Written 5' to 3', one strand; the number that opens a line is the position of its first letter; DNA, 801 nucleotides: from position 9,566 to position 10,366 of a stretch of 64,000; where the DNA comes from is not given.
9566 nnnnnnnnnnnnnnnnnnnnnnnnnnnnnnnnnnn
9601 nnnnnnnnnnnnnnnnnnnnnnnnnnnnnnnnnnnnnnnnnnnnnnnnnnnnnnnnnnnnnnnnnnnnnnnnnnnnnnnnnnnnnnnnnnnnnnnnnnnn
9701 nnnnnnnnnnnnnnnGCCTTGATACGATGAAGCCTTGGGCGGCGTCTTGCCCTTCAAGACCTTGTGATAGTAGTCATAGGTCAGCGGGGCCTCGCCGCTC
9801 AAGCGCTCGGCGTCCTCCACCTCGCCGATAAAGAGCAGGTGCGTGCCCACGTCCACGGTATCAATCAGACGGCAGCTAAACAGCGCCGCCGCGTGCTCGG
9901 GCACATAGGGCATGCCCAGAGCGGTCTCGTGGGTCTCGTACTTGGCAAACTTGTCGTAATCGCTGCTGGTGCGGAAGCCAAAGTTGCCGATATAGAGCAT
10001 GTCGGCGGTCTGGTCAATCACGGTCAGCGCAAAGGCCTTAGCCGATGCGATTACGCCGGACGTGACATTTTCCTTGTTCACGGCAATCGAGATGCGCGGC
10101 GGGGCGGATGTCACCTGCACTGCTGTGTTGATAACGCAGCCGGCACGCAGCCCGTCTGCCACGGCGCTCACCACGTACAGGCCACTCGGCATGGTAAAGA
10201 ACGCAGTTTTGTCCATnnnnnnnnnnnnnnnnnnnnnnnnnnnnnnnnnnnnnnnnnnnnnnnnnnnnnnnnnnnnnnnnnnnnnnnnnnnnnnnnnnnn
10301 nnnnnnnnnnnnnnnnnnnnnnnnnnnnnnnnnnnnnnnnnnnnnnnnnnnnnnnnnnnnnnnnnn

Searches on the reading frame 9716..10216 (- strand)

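Call 91: search_protein_families(library=ncbifam, proteins=[window:9716-10216:-], max_evalue=0.00001)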
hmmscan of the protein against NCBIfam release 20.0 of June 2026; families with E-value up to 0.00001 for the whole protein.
seq(167 aa): 7 families
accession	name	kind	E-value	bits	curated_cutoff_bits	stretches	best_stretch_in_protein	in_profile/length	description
NF045919.1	HphnlacHdxRed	equivalog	4e-12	45.9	340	1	10-148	18-151/309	p-hydroxyphenylacetate 3-hydroxylase reductase component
TIGR03615.1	RutF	equivalog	2e-10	40.9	254.75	1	9-147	13-148/156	NADH-dependent FMN reductase RutF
NF045733.1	StyMonoxStyB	equivalog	6.1e-10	39.3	200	1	9-147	11-141/150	styrene monooxygenase NADH-dependent flavin reductase subunit StyB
NF042921.1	HpaC_Thermus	equivalog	2.1e-09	37.6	200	1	3-147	6-141/150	4-hydroxyphenylacetate 3-monooxygenase reductase subunit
TIGR02296.1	HpaC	equivalog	4.4e-09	36.6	205.95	1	11-147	10-145/154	4-hydroxyphenylacetate 3-monooxygenase, reductase component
NF052639.1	FlvnRedFerAPor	equivalog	6.9e-08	32.3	260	1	10-137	15-136/158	flavin reductase FerA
NF045630.1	monooxsub_HsaB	equivalog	1.9e-07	31.1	230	1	10-147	18-151/186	3-hydroxy-9,10-secoandrosta-1,3,5(10)-triene-9,17-dione monooxygenase reductase subunit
